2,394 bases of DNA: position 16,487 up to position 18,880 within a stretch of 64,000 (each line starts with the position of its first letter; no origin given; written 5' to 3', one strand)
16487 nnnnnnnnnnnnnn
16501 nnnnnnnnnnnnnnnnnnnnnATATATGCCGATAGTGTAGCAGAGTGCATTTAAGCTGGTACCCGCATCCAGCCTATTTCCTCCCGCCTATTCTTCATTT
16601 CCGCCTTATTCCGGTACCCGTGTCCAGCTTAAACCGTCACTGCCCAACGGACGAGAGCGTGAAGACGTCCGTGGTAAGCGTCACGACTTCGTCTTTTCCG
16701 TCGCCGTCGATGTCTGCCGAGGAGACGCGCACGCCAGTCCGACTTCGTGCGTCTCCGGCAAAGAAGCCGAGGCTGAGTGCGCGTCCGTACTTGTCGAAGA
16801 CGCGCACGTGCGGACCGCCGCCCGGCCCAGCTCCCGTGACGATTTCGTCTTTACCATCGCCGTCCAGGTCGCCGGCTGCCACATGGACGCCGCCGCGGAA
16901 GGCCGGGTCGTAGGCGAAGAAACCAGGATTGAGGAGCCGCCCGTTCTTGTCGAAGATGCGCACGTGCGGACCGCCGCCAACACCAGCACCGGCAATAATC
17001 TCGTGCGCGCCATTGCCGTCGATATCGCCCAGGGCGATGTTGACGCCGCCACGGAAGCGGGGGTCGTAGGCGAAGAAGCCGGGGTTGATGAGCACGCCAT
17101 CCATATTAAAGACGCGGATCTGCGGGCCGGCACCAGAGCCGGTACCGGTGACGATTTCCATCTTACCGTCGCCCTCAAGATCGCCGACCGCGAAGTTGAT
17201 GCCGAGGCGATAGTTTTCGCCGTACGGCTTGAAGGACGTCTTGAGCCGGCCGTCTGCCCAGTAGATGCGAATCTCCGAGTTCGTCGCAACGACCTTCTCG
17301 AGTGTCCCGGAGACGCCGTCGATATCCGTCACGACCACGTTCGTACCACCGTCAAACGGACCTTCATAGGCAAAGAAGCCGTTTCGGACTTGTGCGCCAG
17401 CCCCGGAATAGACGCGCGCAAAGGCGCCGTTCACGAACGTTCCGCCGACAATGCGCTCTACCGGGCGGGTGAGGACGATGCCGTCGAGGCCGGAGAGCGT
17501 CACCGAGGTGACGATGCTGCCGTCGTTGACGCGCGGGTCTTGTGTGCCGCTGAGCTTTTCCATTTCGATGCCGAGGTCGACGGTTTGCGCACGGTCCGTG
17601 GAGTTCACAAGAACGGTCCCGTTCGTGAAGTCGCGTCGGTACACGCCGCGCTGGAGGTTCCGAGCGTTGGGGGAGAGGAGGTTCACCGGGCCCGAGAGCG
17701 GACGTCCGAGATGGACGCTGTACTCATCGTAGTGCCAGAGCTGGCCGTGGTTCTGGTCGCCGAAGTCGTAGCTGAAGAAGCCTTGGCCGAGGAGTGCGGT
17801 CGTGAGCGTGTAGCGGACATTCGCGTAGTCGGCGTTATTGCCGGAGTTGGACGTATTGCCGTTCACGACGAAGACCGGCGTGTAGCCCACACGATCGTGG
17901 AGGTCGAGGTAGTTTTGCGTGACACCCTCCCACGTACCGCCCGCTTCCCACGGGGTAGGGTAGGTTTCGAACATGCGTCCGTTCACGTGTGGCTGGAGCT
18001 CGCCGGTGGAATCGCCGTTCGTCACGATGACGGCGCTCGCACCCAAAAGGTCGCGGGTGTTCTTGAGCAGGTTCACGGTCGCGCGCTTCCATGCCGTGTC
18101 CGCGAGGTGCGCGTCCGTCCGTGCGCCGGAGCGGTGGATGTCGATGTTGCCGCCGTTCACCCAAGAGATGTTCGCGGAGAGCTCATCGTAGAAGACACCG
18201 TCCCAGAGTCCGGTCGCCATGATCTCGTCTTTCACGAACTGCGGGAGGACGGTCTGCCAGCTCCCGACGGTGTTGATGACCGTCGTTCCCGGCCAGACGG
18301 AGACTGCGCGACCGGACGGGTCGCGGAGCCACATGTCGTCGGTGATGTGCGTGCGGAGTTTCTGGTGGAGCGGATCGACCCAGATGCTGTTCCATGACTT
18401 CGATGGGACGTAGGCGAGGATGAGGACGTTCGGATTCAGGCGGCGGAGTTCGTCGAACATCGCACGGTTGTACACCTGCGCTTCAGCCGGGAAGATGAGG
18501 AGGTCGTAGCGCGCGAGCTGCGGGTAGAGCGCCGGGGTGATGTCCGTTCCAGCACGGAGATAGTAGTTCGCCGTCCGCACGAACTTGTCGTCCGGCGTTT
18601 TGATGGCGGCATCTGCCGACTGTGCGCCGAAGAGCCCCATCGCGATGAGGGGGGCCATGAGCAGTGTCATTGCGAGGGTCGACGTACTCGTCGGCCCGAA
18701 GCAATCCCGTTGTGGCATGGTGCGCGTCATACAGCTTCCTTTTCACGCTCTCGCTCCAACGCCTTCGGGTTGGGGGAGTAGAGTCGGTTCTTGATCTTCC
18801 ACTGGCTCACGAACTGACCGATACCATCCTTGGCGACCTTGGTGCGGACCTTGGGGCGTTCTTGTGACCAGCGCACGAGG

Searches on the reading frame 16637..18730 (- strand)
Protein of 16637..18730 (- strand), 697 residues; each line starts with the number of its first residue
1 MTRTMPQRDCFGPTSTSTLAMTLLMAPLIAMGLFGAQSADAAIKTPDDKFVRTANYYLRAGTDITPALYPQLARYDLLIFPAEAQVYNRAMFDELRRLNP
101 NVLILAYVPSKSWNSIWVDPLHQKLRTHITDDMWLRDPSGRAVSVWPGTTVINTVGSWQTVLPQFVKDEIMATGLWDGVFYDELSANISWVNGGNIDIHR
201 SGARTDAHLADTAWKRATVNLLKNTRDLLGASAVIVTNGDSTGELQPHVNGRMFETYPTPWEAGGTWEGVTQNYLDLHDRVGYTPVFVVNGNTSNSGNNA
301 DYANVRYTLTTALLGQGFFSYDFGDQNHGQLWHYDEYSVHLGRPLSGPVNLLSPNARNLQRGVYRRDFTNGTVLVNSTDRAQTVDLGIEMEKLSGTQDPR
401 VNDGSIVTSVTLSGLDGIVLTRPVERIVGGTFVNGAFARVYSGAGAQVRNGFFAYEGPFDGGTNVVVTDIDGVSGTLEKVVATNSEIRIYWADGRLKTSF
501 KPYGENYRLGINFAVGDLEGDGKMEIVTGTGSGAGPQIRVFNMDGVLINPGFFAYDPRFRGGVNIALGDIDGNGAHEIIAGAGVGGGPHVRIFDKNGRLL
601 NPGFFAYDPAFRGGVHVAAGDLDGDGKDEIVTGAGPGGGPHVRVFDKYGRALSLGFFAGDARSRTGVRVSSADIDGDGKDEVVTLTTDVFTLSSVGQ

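Call 83: search_protein_families(library=pfam, proteins=[window:16637-18730:-], max_evalue=0.001)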
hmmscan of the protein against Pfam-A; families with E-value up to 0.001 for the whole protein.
window:16637-18730:- (697 aa): 3 families
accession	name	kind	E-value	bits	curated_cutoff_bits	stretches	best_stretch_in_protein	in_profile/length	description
PF14885.12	GHL15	-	1.3e-27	97.8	27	1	97-372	2-271/271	Hypothetical glycosyl hydrolase family 15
PF13517.12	FG-GAP_3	-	1.8e-16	60.9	26.9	2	569-631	1-60/61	FG-GAP-like repeat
PF01839.29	FG-GAP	-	4e-13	49.4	22.1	1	614-637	2-25/37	FG-GAP repeat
